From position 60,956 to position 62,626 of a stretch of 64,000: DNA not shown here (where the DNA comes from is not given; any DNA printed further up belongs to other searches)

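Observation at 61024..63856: Two-gene CBASS-like module: Mrr-nuclease-(SAVED?) effector followed by a CD-NTase, at the edge of the element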

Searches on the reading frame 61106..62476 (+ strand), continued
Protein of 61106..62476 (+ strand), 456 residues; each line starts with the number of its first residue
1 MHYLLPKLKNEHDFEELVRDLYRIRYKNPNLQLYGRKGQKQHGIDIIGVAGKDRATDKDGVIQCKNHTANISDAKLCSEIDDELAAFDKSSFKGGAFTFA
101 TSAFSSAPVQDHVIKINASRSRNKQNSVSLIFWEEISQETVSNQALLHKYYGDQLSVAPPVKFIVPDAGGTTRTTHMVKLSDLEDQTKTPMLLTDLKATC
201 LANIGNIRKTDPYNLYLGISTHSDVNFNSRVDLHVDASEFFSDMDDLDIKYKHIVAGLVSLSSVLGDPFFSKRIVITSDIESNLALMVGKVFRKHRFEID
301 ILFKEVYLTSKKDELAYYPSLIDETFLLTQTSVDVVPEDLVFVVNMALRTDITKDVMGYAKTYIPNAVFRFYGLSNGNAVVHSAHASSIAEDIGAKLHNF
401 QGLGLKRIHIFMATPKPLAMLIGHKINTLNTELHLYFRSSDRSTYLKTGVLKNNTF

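Call 53: find_homologous_proteins(query=L003:7382-7999:+, max_evalue=1e-20)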
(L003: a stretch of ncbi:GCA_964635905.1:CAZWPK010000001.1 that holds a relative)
Query L003:7382-7999:+ (205 aa): 229 proteins with E <= 1e-20 among 409 candidates; the best 120 are listed.
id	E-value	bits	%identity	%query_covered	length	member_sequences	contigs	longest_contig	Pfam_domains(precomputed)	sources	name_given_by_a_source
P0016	2.2e-120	417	92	100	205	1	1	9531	PF00717.29,PF01726.23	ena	-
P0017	1.7e-118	411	95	98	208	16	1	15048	PF00717.29,PF01726.23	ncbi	ncbi:MAG TPA: transcriptional repressor LexA [Patescibacteria group bacterium]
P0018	2.0e-116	404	93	98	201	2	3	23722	PF00717.29,PF01726.23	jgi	-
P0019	3.3e-112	391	89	98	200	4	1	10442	PF00717.29,PF01726.23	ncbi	-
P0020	7.6e-112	389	89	98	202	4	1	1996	PF00717.29,PF01726.23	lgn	-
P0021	1.3e-107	376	85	98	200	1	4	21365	PF00717.29,PF01726.23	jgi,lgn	-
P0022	1.7e-107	375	84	98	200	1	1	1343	PF00717.29,PF01726.23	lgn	-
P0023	1.2e-106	372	84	98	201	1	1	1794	PF00717.29,PF01726.23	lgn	-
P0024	1.6e-106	372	87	99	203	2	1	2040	PF00717.29,PF01726.23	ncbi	-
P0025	1.7e-106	372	84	98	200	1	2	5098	PF00717.29,PF01726.23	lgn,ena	-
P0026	6.8e-106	370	86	98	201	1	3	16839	PF00717.29,PF01726.23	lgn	-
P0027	1.7e-103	362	85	97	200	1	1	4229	PF00717.29,PF01726.23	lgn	-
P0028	1.8e-96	339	78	98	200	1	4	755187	PF00717.29,PF01726.23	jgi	jgi:repressor LexA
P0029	2.3e-95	336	77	98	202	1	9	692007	PF00717.29,PF01726.23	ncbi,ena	-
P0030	5.5e-89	315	71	98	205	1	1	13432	PF00717.29,PF01726.23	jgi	jgi:repressor LexA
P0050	1.2e-62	229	57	96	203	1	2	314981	PF00717.29,PF01726.23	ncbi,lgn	-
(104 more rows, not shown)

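Call 54: find_encoding_contigs(protein=P0029, flank=6000, max_places=2)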
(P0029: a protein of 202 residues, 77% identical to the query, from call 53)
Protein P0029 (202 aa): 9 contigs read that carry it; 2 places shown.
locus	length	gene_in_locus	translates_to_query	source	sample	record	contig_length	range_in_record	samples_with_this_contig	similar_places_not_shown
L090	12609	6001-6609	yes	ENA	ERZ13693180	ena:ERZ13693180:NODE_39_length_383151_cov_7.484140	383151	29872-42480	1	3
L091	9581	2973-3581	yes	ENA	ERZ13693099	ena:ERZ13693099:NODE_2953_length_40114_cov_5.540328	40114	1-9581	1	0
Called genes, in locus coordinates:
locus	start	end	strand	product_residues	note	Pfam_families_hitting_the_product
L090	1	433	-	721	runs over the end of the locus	-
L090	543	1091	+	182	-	PF08002:DUF1697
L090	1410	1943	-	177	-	PF07823:CPDase, PF13563:2_5_RNA_ligase2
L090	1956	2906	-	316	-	PF00892:EamA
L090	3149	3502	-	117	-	PF01329:Pterin_4a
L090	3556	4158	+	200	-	PF04203:Sortase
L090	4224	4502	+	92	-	-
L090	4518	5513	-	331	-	PF09587:PGA_cap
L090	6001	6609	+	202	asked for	PF01726:LexA_DNA_bind, PF00717:Peptidase_S24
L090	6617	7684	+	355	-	PF00753:Lactamase_B (weak)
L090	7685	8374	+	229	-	-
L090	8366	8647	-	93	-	PF12840:HTH_20 (weak), PF01022:HTH_5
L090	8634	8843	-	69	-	-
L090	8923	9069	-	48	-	-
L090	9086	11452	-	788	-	PF00122:E1-E2_ATPase, PF00702:Hydrolase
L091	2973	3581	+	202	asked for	PF01726:LexA_DNA_bind, PF00717:Peptidase_S24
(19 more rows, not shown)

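Call 55: find_encoding_contigs(protein=P0028, flank=6000, max_places=2)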
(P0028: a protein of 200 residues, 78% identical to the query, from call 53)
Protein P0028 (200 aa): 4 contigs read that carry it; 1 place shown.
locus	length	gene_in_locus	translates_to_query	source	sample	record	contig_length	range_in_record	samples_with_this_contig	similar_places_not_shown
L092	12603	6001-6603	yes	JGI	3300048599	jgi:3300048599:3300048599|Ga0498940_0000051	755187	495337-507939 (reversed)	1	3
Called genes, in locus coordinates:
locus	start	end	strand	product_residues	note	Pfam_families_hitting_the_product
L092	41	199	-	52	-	-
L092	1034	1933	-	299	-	-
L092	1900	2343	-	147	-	PF13380:CoA_binding_2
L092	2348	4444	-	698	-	PF02629:CoA_binding, PF13380:CoA_binding_2, PF13607:Succ_CoA_lig, PF00549:Ligase_CoA (faint), PF19045:Ligase_CoA_2, PF13549:ATP-grasp_5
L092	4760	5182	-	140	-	-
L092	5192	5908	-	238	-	PF11523:DUF3223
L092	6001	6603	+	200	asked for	PF01726:LexA_DNA_bind, PF00717:Peptidase_S24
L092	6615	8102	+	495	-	PF18144:SMODS, PF21654:DncV-like_NTFase, PF21713:DncV_C, PF18134:AGS_C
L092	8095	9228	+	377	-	PF18145:SAVED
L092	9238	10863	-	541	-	-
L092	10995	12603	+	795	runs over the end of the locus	PF04313:HSDR_N (weak), PF13588:HSDR_N_2 (weak), PF00270:DEAD, PF04851:ResIII, PF18766:SWI2_SNF2, PF00271:Helicase_C (weak), PF08463:EcoEI_R_C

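Call 56: find_encoding_contigs(protein=P0017, flank=6000, max_places=2)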
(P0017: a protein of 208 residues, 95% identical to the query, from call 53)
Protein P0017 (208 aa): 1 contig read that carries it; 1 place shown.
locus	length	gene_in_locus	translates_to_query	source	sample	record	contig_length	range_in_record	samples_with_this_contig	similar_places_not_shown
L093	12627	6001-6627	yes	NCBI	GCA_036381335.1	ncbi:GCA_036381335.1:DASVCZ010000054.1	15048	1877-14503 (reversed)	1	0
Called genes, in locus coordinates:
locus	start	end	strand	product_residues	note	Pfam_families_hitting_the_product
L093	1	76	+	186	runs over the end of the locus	PF14317:YcxB (weak)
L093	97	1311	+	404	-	PF14300:DMP19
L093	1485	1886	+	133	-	-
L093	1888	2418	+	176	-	-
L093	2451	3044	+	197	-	-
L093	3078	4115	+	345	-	PF13439:Glyco_transf_4, PF00534:Glycos_transf_1, PF13692:Glyco_trans_1_4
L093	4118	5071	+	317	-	PF00535:Glycos_transf_2, PF13641:Glyco_tranf_2_3 (weak)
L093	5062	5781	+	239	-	PF00149:Metallophos, PF12850:Metallophos_2 (weak)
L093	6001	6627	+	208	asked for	PF01726:LexA_DNA_bind, PF00717:Peptidase_S24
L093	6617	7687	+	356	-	PF00753:Lactamase_B (faint), PF23023:Anti-Pycsar_Apyc1 (faint)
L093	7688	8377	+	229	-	-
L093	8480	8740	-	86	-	-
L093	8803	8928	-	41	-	-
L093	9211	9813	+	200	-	-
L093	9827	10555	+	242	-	-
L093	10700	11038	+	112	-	-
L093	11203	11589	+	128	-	-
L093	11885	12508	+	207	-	-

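Call 71: search_protein_families(library=pfam, proteins=[L093:6617-7687:+, L093:7688-8377:+, L092:6615-8102:+, L092:8095-9228:+], max_evalue=0.01)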
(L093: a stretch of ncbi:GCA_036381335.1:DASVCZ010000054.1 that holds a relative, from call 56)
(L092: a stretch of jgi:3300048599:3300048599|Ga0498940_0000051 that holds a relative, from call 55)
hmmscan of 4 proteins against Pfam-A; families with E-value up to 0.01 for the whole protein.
L093:6617-7687:+ (356 aa): 3 families
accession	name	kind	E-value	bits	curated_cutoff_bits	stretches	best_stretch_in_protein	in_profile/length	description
PF00753.33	Lactamase_B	-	1.1e-07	32.4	22.7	1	32-88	13-69/196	Metallo-beta-lactamase superfamily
PF19583.5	ODP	-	3.7e-05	24.1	27.2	1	31-106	9-84/194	ODP family beta lactamase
PF12706.13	Lactamase_B_2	-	0.0033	17.5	27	0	59-86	27-53/200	Beta-lactamase superfamily domain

L093:7688-8377:+ (229 aa): 0 families

L092:6615-8102:+ (495 aa): 4 families
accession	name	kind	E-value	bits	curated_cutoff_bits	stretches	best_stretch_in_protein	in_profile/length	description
PF21654.3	DncV-like_NTFase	-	6.6e-16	59.5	24.9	1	50-136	1-90/90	Cyclic GMP-AMP synthase DncV-like, nucleotidyltransferase domain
PF18134.7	AGS_C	-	4.6e-14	53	26.7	1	365-486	32-128/129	Adenylyl/Guanylyl and SMODS C-terminal sensor domain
PF18144.7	SMODS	-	6.8e-09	36.6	26.5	1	1-120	1-118/164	Second Messenger Oligonucleotide or Dinucleotide Synthetase domain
PF21713.2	DncV_C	-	3.8e-08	33.8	28.4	1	186-315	3-125/135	Cyclic GMP-AMP synthase, C-terminal domain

L092:8095-9228:+ (377 aa): 1 family
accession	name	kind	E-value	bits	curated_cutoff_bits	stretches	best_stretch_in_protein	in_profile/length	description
PF18145.6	SAVED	-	1.1e-34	120.3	26.2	1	193-376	8-190/190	SMODS-associated and fused to various effectors sensor domain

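Call 72: search_protein_families(library=padloc, proteins=[L093:6617-7687:+, L093:7688-8377:+, L092:6615-8102:+, L092:8095-9228:+, L003:7382-7999:+], max_evalue=0.001)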
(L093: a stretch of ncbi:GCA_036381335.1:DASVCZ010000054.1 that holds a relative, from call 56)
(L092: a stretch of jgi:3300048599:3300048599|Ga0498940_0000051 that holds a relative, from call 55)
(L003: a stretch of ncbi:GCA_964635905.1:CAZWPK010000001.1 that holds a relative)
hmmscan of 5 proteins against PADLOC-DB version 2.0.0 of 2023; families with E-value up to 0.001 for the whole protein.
L093:6617-7687:+ (356 aa): 7 families
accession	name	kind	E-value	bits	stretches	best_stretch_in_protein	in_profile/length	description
PDLC04676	PDC-M48B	-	9.9e-90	298.9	1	3-355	5-356/357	-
PDLC03854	LmuA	-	3.9e-34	116.3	1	15-318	11-306/345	-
PDLC04677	PDC-M48B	-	2e-25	87.8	1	1-316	1-301/339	-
PDLC03805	RTasMBL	-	4.5e-21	73.3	1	16-299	10-259/322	DRT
PDLC02158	Avs1a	-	1.5e-15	55.3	1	179-315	207-343/392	-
PDLC04673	PDC-M48B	-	4.1e-09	34.3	1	37-92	25-81/296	-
PDLC04675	PDC-M48B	-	1.9e-07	28.6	0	47-109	41-103/291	-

L093:7688-8377:+ (229 aa): 0 families

L092:6615-8102:+ (495 aa): 30 families (the best 25 are shown)
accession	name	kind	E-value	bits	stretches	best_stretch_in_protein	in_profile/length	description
PDLC00795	Cyclase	-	2.6e-100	333.8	1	1-325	2-326/340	oligonucleotide-cyclase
PDLC00774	Cyclase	-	1.8e-55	186.4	1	2-324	3-294/316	oligonucleotide-cyclase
PDLC00824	Cyclase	-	1.9e-38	130.5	1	11-419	19-406/466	oligonucleotide-cyclase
PDLC00778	Cyclase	-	4.7e-32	109.4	1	2-486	3-453/455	oligonucleotide-cyclase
PDLC00770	Cyclase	-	8.5e-32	108.6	2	187-486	228-508/509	oligonucleotide-cyclase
PDLC00768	Cyclase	-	7.5e-30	102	2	160-328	203-357/380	oligonucleotide-cyclase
PDLC00783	Cyclase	-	3.9e-28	96.4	1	7-291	8-283/349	oligonucleotide-cyclase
PDLC00799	Cyclase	-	9.3e-28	95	2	5-319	6-318/449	oligonucleotide-cyclase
PDLC00793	Cyclase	-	6.2e-25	86.2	1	1-486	1-461/462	oligonucleotide-cyclase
PDLC00781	Cyclase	-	2.4e-23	80.8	2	159-324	199-351/380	oligonucleotide-cyclase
PDLC00775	Cyclase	-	3.2e-21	73.9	2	161-324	210-362/389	oligonucleotide-cyclase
PDLC00798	Cyclase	-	6.2e-20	69.9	1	19-328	12-307/344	oligonucleotide-cyclase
PDLC00806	Cyclase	-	6.8e-17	59.3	1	160-326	213-369/396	oligonucleotide-cyclase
PDLC00796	Cyclase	-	1e-16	59.3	1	1-425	1-388/432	oligonucleotide-cyclase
PDLC00780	Cyclase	-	1.9e-16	58.2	2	46-173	45-177/388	oligonucleotide-cyclase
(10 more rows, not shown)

L092:8095-9228:+ (377 aa): 28 families (the best 25 are shown)
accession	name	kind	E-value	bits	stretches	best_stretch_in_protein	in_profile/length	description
PDLC00746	Effector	-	3.1e-99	330.6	1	6-377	14-388/389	Endonuclease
PDLC00739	Effector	-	4.3e-99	330.4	1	3-377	2-376/378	Endonuclease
PDLC01997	SAVED1--SAVED_HNH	-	4.5e-99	330.4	1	5-376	2-367/368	-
PDLC00749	Effector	-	7.7e-70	233.9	1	2-377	9-394/395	Endonuclease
PDLC00740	Effector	-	2.4e-54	182.6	1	6-376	13-383/391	Endonuclease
PDLC01998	SAVED1--SAVED_HNH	-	1.8e-52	176.8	1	6-376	111-489/506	-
PDLC00751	Effector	-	9.7e-48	161.4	1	3-376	125-511/530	Endonuclease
PDLC00742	Effector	-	4e-43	145.9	1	8-372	120-506/527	Endonuclease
PDLC00743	Effector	-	1.2e-40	137.8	1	14-374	8-382/384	Endonuclease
PDLC00747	Effector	-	2.8e-39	133.3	1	3-366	6-362/373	Endonuclease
PDLC01999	SAVED1--SAVED_HNH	-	7e-37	125.3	1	12-374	19-378/387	-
PDLC00738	Effector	-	3.6e-30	103.2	1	14-366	152-509/529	Endonuclease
PDLC02000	Effector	-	3.8e-29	99.8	1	15-366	152-504/524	SAVED1--SAVED_HNH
PDLC04772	PDC-M68A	-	2.7e-18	64.9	1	8-114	4-111/253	-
PDLC00760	Effector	-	3.8e-16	57.3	1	113-367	7-259/277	Unknown effector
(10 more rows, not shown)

L003:7382-7999:+ (205 aa): 0 families

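Call 74: find_encoding_contigs(protein=P0050, flank=6000, max_places=2)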
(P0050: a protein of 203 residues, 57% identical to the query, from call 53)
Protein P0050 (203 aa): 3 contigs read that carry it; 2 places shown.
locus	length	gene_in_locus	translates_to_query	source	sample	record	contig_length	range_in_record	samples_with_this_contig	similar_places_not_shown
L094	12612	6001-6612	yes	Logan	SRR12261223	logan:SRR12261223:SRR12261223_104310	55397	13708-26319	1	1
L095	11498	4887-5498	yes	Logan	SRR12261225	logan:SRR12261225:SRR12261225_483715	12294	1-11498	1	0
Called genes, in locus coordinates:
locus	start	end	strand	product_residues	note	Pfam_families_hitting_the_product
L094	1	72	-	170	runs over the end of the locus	PF20221:DUF6580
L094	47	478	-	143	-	PF14478:DUF4430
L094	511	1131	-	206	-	PF00383:dCMP_cyt_deam_1, PF14437:MafB19-deam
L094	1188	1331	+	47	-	-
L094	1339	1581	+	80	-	-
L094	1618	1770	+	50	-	-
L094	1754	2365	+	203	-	-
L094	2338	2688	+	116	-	PF20586:DUF6788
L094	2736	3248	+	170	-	-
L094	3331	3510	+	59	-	-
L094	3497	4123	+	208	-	-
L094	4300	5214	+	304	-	PF02899:Phage_int_SAM_1, PF00589:Phage_integrase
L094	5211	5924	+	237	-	-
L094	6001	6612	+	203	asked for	PF01726:LexA_DNA_bind, PF00717:Peptidase_S24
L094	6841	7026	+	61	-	PF07411:DUF1508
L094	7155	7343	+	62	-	PF12728:HTH_17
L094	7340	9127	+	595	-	PF01555:N6_N4_Mtase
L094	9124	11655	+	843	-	PF04851:ResIII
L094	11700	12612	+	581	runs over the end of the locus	PF00239:Resolvase, PF07508:Recombinase (weak)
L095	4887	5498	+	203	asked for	PF01726:LexA_DNA_bind, PF00717:Peptidase_S24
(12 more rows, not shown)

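Call 75: find_encoding_contigs(protein=P0021, flank=6000, max_places=3)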
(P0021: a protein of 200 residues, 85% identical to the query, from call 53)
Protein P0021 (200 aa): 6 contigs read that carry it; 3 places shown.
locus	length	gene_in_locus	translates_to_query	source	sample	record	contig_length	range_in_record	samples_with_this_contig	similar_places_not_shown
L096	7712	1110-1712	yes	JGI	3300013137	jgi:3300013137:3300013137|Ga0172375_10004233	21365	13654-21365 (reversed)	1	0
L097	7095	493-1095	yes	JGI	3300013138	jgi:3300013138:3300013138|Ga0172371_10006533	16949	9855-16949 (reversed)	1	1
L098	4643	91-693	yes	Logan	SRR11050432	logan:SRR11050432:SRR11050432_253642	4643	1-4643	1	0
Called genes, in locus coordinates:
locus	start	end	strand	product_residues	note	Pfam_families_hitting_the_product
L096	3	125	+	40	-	?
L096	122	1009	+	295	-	PF13408:Zn_ribbon_recom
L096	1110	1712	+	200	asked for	PF01726:LexA_DNA_bind, PF00717:Peptidase_S24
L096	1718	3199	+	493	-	PF18144:SMODS, PF21654:DncV-like_NTFase, PF21713:DncV_C (weak), PF18134:AGS_C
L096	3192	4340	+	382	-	PF18145:SAVED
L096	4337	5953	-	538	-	-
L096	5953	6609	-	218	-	PF20247:DUF6602 (weak)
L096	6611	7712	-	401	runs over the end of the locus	PF01420:Methylase_S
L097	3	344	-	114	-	?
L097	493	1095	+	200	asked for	PF01726:LexA_DNA_bind, PF00717:Peptidase_S24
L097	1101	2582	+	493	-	PF18144:SMODS, PF21654:DncV-like_NTFase, PF21713:DncV_C (weak), PF18134:AGS_C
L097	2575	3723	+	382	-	PF18145:SAVED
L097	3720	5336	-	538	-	-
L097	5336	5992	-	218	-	PF20247:DUF6602 (weak)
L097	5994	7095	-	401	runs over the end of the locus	PF01420:Methylase_S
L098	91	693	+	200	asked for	PF01726:LexA_DNA_bind, PF00717:Peptidase_S24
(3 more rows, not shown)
